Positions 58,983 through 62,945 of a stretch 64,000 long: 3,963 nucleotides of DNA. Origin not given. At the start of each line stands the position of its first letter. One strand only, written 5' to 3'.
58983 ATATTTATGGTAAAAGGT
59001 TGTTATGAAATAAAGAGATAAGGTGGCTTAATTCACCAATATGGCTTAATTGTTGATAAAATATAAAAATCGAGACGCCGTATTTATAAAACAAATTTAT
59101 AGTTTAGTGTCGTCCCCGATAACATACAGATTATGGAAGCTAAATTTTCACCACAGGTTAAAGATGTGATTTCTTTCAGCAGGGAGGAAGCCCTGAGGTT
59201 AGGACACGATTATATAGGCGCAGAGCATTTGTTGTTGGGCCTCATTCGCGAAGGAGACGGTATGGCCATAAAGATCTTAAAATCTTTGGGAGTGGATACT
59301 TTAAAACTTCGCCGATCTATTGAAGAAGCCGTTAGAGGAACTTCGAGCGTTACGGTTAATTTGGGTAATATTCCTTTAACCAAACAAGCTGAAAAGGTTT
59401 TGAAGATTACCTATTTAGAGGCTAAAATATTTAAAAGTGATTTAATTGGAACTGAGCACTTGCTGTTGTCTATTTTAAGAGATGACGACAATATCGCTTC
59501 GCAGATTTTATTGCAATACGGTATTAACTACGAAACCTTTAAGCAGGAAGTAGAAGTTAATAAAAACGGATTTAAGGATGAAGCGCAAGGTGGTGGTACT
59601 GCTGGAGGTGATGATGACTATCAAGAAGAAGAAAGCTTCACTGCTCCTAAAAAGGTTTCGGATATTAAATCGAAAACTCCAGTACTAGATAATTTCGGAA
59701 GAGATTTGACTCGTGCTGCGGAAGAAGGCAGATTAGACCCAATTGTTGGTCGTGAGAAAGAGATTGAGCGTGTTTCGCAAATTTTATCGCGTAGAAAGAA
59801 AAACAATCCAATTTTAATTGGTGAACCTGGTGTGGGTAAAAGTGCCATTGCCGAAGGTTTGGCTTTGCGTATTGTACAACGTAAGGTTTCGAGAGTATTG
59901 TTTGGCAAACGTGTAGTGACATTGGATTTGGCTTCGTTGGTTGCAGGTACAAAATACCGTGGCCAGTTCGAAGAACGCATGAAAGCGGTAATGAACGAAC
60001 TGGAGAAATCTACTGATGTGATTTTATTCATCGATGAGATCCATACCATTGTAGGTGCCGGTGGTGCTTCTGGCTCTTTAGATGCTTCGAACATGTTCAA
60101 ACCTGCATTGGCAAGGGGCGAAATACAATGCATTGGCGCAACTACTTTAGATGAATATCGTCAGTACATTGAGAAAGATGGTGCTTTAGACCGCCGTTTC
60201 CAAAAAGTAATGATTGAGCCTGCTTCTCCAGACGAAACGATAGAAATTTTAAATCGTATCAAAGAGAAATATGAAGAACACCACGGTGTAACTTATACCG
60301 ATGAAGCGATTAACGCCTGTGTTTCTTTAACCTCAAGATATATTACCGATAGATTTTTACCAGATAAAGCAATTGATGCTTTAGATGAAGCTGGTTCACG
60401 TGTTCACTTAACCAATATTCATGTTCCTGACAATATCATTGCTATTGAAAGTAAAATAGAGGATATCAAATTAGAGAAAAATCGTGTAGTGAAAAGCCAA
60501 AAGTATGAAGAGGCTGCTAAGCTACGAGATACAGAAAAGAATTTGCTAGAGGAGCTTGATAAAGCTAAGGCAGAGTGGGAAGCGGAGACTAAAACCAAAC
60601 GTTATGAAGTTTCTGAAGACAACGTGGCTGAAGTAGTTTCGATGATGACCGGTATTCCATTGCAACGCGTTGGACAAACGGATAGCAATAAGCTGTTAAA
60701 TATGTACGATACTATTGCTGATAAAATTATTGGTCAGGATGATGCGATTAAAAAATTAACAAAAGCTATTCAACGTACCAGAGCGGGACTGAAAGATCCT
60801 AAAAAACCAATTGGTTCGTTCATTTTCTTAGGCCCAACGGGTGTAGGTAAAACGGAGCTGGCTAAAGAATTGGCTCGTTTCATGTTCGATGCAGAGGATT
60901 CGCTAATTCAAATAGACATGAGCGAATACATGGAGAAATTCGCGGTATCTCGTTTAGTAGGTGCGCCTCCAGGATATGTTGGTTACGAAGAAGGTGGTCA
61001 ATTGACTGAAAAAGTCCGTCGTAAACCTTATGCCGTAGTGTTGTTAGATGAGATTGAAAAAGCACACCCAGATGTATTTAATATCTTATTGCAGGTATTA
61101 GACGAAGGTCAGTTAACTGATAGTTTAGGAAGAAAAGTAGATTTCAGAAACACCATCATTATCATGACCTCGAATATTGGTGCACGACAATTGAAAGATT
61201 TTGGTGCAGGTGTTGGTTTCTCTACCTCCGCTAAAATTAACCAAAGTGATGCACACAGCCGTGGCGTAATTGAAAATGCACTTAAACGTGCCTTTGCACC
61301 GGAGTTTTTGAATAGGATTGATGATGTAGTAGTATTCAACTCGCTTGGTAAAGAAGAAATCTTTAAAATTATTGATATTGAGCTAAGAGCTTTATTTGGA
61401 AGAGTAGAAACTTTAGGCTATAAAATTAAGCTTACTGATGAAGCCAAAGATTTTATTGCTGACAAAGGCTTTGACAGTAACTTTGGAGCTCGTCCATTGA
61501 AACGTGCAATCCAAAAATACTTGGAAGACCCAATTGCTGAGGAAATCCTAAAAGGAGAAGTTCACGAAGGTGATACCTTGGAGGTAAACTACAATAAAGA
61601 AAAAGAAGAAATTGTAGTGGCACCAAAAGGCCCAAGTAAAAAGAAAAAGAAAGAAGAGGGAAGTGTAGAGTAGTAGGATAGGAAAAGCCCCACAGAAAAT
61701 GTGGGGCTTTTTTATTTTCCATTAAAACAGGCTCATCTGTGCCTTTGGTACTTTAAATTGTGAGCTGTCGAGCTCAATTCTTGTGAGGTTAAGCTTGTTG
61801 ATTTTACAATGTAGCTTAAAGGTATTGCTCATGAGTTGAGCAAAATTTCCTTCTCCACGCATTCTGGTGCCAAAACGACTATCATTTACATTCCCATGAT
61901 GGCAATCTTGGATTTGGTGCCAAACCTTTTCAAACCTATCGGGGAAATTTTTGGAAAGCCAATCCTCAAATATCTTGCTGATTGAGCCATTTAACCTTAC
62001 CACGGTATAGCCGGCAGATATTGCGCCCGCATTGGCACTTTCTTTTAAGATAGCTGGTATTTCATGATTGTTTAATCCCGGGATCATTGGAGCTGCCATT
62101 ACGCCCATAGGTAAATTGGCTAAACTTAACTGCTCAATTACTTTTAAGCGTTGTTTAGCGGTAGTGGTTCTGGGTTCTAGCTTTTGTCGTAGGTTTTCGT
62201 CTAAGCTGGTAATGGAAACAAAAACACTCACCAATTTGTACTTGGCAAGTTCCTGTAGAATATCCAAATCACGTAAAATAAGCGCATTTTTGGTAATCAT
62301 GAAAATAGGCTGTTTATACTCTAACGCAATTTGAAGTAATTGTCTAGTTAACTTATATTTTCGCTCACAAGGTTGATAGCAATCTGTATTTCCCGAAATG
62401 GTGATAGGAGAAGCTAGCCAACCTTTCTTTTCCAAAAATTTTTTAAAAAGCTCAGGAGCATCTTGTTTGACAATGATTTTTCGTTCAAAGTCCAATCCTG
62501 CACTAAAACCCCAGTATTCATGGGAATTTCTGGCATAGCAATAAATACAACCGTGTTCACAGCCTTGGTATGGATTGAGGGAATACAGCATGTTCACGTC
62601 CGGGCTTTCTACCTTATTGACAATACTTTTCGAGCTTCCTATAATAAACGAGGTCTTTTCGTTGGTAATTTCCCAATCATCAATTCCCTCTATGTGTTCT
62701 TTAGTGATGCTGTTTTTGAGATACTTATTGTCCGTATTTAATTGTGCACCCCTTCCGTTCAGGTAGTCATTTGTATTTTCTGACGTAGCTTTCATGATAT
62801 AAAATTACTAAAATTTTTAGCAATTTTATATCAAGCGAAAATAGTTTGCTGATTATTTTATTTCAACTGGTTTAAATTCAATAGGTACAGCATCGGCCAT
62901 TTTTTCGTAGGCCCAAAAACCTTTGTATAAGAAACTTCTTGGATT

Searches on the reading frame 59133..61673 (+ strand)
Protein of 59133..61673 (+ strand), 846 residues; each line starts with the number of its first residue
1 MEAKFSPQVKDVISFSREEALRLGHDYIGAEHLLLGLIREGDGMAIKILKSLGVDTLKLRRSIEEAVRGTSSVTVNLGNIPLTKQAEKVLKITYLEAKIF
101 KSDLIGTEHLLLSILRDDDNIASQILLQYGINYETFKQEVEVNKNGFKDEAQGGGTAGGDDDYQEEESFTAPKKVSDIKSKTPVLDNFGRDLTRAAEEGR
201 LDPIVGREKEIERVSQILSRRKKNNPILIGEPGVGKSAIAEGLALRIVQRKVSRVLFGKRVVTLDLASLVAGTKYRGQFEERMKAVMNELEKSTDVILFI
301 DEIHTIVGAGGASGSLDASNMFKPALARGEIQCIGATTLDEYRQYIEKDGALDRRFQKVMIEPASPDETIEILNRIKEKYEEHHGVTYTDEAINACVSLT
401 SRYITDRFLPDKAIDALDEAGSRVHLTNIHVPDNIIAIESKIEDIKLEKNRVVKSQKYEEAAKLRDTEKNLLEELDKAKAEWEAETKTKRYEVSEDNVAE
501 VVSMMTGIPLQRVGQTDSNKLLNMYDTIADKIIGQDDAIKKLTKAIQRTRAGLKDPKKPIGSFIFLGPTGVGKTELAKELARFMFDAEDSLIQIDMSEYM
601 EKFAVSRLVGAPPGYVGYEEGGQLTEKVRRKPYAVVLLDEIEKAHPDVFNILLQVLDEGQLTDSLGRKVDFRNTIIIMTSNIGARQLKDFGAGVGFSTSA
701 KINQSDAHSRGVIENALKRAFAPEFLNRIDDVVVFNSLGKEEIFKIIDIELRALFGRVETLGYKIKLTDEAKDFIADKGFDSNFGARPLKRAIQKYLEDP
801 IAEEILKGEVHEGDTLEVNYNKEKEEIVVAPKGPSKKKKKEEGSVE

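Call 75: search_protein_families(library=pfam, proteins=[window:59133-61673:+], max_evalue=0.00001)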
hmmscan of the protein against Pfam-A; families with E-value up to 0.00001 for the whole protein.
window:59133-61673:+ (846 aa): 14 families
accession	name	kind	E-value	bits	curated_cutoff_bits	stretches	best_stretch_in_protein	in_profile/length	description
PF07724.20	AAA_2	-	3.7e-70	235.7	27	1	558-731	1-165/166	AAA domain (Cdc48 subfamily)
PF17871.7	AAA_lid_9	-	1e-32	112.6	22.8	1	366-466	2-102/104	AAA lid domain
PF02861.25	Clp_N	-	3.6e-29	101.1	20.7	2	17-66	2-51/53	Clp amino terminal domain, pathogenicity island component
PF10431.15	ClpB_D2-small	-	7.8e-27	93.6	21.9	1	738-818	1-81/81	C-terminal, D2-small domain, of ClpB protein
PF00004.35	AAA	-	6.7e-23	82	21.2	2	227-339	2-110/131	ATPase family associated with various cellular activities (AAA)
PF07728.20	AAA_5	-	1.2e-21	77.6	22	1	563-688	2-129/139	AAA domain (dynein-related subfamily)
PF00158.32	Sigma54_activat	-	2.6e-13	50.4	20.2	1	533-673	2-133/168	Sigma-54 interaction domain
PF13191.12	AAA_16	-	3.3e-13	50.9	32.6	1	204-263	2-63/167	AAA ATPase domain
PF13401.12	AAA_22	-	9.4e-11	42.6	27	0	222-306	4-96/130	AAA domain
PF20720.3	nSTAND3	-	7.2e-09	36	27.2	0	212-252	8-46/155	Novel STAND NTPase 3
PF01695.23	IstB_IS21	-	4.8e-07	30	24.1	0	219-288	88-153/238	IstB-like ATP binding protein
PF13238.12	AAA_18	-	1e-06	29.7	29.4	0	227-301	2-78/128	AAA domain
PF05621.17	TniB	-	1e-06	28.7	22.4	0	266-362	91-185/189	Bacterial TniB protein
PF01637.24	ATPase_2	-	9.1e-06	26.1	33.2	0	205-265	2-61/225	ATPase domain predominantly from Archaea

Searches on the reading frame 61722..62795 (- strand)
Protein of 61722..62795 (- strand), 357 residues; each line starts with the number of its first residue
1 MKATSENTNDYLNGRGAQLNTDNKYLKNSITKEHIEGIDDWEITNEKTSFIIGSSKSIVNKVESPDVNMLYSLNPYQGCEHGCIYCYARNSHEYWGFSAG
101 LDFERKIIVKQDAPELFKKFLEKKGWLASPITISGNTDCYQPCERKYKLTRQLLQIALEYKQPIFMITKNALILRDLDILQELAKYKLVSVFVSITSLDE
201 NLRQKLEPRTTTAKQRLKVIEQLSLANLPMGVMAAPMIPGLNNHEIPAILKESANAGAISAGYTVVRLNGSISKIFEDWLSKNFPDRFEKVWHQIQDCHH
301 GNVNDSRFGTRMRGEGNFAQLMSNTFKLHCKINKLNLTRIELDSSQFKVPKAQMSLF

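Call 75: search_protein_families(library=pfam, proteins=[window:61722-62795:-], max_evalue=0.00001)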
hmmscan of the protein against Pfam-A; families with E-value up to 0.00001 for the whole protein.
window:61722-62795:- (357 aa): 1 family
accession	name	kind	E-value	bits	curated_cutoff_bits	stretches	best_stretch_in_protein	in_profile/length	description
PF04055.27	Radical_SAM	-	9.8e-17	62.1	29.5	1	74-251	2-164/166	Radical SAM superfamily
